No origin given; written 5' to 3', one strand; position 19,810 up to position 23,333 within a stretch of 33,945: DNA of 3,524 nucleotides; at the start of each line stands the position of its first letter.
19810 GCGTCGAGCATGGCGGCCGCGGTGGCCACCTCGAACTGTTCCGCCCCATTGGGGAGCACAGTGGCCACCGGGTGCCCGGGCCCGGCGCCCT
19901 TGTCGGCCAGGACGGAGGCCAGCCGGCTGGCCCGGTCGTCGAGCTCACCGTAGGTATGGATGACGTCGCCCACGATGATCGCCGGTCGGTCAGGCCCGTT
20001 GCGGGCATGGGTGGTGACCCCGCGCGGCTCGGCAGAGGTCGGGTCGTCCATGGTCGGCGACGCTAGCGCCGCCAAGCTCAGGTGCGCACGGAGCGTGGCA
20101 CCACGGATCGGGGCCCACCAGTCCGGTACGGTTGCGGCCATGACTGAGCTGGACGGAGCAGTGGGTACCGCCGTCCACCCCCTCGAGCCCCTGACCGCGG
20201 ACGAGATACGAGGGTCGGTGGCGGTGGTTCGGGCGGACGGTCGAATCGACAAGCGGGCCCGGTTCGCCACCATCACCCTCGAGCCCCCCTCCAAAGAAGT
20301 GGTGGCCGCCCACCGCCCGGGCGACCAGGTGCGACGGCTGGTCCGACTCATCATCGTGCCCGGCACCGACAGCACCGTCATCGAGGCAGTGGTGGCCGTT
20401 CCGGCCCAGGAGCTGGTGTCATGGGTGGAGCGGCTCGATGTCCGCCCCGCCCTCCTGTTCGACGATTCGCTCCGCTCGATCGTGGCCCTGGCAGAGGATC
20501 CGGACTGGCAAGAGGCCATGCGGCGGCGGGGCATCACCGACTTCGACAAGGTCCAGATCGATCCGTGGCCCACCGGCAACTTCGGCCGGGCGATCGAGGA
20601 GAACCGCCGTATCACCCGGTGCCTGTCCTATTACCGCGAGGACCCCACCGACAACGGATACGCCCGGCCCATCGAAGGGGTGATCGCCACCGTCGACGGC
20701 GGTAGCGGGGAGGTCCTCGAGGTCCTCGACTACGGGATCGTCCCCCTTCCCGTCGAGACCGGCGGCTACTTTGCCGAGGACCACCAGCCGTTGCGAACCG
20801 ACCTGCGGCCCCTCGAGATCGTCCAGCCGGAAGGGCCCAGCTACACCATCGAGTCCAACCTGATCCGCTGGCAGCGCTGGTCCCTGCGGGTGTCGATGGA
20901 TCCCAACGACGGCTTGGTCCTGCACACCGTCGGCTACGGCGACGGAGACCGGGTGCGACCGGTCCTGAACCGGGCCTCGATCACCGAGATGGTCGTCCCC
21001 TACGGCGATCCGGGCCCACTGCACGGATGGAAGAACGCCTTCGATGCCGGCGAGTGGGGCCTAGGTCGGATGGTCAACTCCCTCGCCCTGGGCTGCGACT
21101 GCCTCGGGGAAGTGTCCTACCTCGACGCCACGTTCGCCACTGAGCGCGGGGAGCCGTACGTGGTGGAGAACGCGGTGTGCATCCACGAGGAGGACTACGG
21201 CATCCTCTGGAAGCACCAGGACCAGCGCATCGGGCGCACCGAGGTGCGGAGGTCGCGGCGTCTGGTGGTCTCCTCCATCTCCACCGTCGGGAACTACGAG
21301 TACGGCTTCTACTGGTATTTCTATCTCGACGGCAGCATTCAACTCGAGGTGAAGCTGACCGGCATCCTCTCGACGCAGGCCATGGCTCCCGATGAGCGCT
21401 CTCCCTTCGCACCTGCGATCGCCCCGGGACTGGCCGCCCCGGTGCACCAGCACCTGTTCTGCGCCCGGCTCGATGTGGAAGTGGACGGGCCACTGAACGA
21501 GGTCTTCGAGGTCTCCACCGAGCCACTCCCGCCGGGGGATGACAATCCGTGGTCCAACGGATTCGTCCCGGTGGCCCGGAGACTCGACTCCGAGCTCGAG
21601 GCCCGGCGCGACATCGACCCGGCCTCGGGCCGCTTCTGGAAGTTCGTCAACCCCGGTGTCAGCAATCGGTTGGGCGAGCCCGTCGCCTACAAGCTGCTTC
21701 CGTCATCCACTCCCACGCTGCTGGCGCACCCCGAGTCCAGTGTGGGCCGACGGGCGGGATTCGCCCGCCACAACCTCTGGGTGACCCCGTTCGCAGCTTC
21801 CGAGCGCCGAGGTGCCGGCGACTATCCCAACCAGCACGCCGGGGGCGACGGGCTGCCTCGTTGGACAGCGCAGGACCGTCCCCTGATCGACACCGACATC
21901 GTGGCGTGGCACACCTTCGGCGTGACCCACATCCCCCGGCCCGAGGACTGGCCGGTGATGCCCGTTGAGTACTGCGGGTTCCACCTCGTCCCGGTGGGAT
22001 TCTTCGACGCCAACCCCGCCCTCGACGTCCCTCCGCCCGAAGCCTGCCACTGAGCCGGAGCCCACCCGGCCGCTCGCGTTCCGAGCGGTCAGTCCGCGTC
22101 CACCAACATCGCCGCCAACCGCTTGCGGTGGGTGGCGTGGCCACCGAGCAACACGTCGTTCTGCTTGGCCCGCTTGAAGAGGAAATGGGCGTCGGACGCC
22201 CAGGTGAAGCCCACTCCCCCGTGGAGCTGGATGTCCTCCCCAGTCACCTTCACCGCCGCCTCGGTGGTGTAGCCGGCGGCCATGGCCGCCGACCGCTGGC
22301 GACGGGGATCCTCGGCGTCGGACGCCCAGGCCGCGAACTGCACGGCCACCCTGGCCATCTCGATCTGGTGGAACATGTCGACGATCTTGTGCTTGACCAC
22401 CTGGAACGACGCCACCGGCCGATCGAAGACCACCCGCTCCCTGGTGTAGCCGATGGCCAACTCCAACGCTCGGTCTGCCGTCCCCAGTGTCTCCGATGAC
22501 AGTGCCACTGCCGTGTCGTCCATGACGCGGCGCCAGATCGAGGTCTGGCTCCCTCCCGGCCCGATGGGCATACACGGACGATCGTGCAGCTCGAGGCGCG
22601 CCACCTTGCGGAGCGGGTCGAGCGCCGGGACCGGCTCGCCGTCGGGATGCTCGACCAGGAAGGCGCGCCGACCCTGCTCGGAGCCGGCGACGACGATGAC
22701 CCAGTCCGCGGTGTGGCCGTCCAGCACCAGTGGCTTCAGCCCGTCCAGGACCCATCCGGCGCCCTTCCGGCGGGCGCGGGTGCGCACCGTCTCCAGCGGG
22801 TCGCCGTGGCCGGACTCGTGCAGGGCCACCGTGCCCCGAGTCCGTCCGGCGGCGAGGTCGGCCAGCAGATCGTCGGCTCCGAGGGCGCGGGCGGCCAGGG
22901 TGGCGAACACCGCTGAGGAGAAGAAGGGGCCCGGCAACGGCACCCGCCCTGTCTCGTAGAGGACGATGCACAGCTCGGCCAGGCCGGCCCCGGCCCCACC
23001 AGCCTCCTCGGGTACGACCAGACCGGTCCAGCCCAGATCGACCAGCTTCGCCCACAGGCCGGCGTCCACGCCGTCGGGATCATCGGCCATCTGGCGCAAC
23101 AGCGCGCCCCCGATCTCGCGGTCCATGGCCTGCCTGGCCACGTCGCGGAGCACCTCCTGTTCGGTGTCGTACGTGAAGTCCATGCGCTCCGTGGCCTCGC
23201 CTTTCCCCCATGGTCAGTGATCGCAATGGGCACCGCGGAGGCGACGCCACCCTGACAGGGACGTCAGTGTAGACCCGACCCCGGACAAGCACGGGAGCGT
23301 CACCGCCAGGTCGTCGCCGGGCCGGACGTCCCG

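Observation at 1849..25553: Four alpha/beta acyl-CoA dehydrogenase sets in four different genetic architectures within 24 kb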

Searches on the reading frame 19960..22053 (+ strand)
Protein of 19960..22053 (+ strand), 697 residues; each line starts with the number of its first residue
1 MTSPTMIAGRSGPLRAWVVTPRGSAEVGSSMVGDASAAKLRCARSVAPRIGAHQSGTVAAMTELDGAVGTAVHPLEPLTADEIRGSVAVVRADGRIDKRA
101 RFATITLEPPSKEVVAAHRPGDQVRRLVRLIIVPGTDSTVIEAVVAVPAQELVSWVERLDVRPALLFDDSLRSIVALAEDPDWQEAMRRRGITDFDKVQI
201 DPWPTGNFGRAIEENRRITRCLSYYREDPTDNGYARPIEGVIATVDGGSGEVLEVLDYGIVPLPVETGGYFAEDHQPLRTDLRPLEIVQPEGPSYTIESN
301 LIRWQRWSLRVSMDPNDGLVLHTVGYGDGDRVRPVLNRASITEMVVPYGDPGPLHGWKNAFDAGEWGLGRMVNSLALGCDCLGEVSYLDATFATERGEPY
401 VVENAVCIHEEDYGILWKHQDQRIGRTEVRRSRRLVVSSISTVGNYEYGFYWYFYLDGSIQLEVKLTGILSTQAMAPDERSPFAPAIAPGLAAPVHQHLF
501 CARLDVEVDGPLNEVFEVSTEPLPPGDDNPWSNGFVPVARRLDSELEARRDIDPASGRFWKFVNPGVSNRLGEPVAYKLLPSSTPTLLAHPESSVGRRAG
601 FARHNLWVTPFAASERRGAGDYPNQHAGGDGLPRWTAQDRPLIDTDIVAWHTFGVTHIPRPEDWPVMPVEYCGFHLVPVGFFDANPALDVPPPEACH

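Call 5: search_protein_families(library=pfam, proteins=[window:19960-22053:+], max_evalue=0.01)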
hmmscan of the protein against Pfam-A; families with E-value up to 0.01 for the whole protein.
window:19960-22053:+ (697 aa): 4 families
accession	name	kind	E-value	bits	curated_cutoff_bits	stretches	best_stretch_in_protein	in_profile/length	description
PF01179.26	Cu_amine_oxid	-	7.6e-156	519.5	27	1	285-688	1-407/407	Copper amine oxidase, enzyme domain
PF02728.21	Cu_amine_oxidN3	-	2e-11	44.5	22.6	1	175-256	13-91/100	Copper amine oxidase, N3 domain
PF21994.1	AGAO-like_N2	-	1.8e-09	38.1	27.4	1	79-154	1-75/76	AGAO-like N2 domain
PF02727.21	Cu_amine_oxidN2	-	1.9e-06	28.5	21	1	73-155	1-84/87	Copper amine oxidase, N2 domain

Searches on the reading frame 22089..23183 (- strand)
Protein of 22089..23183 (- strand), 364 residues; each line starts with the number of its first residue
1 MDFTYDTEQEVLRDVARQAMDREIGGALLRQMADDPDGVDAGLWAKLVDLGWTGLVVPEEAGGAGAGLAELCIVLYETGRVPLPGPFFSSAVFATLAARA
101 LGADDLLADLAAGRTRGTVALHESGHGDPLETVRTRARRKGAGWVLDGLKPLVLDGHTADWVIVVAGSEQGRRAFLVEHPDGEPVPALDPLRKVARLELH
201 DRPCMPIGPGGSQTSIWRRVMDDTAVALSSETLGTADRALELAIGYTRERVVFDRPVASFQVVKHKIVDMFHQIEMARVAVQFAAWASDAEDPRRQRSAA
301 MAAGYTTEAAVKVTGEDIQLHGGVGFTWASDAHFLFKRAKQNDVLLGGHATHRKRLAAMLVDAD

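Call 4: search_protein_families(library=pfam, proteins=[window:22089-23183:-], max_evalue=0.01)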
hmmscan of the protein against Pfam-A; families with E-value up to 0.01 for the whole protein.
window:22089-23183:- (364 aa): 3 families
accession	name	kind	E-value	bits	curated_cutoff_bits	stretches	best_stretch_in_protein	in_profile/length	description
PF00441.29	Acyl-CoA_dh_1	-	4.6e-24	85.7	22.4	1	221-358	11-147/150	Acyl-CoA dehydrogenase, C-terminal domain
PF02771.21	Acyl-CoA_dh_N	-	8.3e-13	49.1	22.9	1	7-85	2-78/113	Acyl-CoA dehydrogenase, N-terminal domain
PF02770.24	Acyl-CoA_dh_M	-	3.1e-06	27.7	33.3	1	120-178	3-67/97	Acyl-CoA dehydrogenase, middle domain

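Call 7: search_protein_families(library=ncbifam, proteins=[window:22089-23183:-], max_evalue=0.001)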
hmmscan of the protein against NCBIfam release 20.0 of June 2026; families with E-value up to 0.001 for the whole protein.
window:22089-23183:- (364 aa): 14 families
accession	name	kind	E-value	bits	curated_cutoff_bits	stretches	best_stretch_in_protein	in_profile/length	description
NF050027.1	acylCoADhIpdE2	equivalog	7.7e-53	180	450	2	152-358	121-308/311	acyl-CoA dehydrogenase IpdE2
TIGR03203.1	pimD_small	equivalog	4.3e-39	134.7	652.7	2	214-358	229-374/378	pimeloyl-CoA dehydrogenase small subunit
NF042972.1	AcrlCoAredClosAcrC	equivalog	3.4e-35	121.4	640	2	212-343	229-359/378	acryloyl-CoA reductase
NF008997.0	PRK12341.1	equivalog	6.3e-29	101.2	537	2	227-334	244-350/382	acyl-CoA dehydrogenase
NF045652.1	ProlPCPDhRedW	equivalog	2.3e-25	89.2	650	1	11-353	6-366/376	L-prolyl-[peptidyl-carrier protein] dehydrogenase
NF002885.1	PRK03354.1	equivalog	1.2e-22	80.5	540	2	231-329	245-342/378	crotonobetainyl-CoA dehydrogenase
NF043006.1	CyhCrbnylCoADH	equivalog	2.8e-22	79.2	650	2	224-352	240-367/380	cyclohexane-1-carbonyl-CoA dehydrogenase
NF042439.1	SulpropCoADesulf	equivalog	3.3e-22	78.8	600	2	232-328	242-338/379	3-sulfinopropanoyl-CoA desulfinase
NF053553.1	prodigi_MBC_PigA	equivalog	9.7e-21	74.3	500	2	208-326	228-345/381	prodigiosin MBC biosynthesis dehydrogenase PigA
NF045552.1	GlutCoADH_Des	equivalog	2.3e-20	73.1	470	1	1-328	1-347/387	glutaryl-CoA dehydrogenase Acd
NF058590.1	AcCoDHFadEBacil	equivalog_domain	3.3e-12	45.7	600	1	228-347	260-397/586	acyl-CoA dehydrogenase FadE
TIGR03207.1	cyc_hxne_CoA_dh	equivalog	4.7e-12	45.3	575.35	2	231-327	244-339/372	cyclohexanecarboxyl-CoA dehydrogenase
NF052270.1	Staph_DH_FadE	equivalog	1.6e-09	37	600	1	219-289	253-324/400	acyl-CoA dehydrogenase FadE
NF049984.1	Rv1679_FadE16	equivalog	1.1e-08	34.8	600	1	46-172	32-162/371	Rv1679 family acyl-CoA dehydrogenase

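Call 10: search_solved_structures(query=window:22089-23183:-, max_evalue=1e-10)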
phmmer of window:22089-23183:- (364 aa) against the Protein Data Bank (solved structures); distinct sequences matched with E-value up to 1e-10: 54.
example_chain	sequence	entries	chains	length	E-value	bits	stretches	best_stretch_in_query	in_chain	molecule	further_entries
6wy8_A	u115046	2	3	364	1.8e-35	126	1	1-361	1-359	Acyl-CoA dehydrogenase domain protein Tcur3481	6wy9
1ukw_A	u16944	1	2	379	1.3e-31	113.2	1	2-357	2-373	acyl-CoA dehydrogenase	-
3pfd_A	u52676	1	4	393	5.2e-29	104.7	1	8-353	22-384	Acyl-CoA dehydrogenase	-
4x28_D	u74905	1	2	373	2.8e-26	95.8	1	37-360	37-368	Acyl-CoA dehydrogenase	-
7w0j_A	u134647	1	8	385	5.5e-26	94.8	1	55-358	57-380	Acyl-CoA dehydrogenase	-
8i4p_A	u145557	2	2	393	5.6e-26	94.8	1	55-359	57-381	Acyl-CoA dehydrogenase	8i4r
4n5f_A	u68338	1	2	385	1.4e-25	93.4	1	1-347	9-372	Putative acyl-CoA dehydrogenase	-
4l1f_A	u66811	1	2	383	4.1e-25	91.9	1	1-349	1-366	Acyl-CoA dehydrogenase domain protein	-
5lnx_A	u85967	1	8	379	1.2e-24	90.4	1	8-353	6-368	Acyl-CoA dehydrogenase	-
4kto_A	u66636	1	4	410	1.6e-24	90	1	13-349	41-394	isovaleryl-CoA dehydrogenase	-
4o5m_A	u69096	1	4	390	4.1e-24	88.6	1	1-347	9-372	Isovaleryl-CoA dehydrogenase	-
7y0a_A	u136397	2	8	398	6.9e-23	84.6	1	41-356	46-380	Short-chain specific acyl-CoA dehydrogenase, mitochondrial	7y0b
8sgs_A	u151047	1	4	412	7.5e-23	84.5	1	41-356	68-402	Short-chain specific acyl-CoA dehydrogenase, mitochondrial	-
2vig_A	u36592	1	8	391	1.6e-22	83.4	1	41-356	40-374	SHORT-CHAIN SPECIFIC ACYL-COA DEHYDROGENASE,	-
6cxt_B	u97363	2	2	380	1e-21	80.7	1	34-339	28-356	Butyryl-CoA dehydrogenase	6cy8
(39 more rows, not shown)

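Call 30: search_solved_structures(query=window:22089-23183:-, max_evalue=1e-26, show_alignments=4)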
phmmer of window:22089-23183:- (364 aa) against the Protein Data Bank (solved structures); distinct sequences matched with E-value up to 1e-26: 3.
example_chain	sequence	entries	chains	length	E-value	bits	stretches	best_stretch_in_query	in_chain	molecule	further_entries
6wy8_A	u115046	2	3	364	1.8e-35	126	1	1-361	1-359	Acyl-CoA dehydrogenase domain protein Tcur3481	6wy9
1ukw_A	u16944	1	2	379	1.3e-31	113.2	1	2-357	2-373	acyl-CoA dehydrogenase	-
3pfd_A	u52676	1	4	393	5.2e-29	104.7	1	8-353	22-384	Acyl-CoA dehydrogenase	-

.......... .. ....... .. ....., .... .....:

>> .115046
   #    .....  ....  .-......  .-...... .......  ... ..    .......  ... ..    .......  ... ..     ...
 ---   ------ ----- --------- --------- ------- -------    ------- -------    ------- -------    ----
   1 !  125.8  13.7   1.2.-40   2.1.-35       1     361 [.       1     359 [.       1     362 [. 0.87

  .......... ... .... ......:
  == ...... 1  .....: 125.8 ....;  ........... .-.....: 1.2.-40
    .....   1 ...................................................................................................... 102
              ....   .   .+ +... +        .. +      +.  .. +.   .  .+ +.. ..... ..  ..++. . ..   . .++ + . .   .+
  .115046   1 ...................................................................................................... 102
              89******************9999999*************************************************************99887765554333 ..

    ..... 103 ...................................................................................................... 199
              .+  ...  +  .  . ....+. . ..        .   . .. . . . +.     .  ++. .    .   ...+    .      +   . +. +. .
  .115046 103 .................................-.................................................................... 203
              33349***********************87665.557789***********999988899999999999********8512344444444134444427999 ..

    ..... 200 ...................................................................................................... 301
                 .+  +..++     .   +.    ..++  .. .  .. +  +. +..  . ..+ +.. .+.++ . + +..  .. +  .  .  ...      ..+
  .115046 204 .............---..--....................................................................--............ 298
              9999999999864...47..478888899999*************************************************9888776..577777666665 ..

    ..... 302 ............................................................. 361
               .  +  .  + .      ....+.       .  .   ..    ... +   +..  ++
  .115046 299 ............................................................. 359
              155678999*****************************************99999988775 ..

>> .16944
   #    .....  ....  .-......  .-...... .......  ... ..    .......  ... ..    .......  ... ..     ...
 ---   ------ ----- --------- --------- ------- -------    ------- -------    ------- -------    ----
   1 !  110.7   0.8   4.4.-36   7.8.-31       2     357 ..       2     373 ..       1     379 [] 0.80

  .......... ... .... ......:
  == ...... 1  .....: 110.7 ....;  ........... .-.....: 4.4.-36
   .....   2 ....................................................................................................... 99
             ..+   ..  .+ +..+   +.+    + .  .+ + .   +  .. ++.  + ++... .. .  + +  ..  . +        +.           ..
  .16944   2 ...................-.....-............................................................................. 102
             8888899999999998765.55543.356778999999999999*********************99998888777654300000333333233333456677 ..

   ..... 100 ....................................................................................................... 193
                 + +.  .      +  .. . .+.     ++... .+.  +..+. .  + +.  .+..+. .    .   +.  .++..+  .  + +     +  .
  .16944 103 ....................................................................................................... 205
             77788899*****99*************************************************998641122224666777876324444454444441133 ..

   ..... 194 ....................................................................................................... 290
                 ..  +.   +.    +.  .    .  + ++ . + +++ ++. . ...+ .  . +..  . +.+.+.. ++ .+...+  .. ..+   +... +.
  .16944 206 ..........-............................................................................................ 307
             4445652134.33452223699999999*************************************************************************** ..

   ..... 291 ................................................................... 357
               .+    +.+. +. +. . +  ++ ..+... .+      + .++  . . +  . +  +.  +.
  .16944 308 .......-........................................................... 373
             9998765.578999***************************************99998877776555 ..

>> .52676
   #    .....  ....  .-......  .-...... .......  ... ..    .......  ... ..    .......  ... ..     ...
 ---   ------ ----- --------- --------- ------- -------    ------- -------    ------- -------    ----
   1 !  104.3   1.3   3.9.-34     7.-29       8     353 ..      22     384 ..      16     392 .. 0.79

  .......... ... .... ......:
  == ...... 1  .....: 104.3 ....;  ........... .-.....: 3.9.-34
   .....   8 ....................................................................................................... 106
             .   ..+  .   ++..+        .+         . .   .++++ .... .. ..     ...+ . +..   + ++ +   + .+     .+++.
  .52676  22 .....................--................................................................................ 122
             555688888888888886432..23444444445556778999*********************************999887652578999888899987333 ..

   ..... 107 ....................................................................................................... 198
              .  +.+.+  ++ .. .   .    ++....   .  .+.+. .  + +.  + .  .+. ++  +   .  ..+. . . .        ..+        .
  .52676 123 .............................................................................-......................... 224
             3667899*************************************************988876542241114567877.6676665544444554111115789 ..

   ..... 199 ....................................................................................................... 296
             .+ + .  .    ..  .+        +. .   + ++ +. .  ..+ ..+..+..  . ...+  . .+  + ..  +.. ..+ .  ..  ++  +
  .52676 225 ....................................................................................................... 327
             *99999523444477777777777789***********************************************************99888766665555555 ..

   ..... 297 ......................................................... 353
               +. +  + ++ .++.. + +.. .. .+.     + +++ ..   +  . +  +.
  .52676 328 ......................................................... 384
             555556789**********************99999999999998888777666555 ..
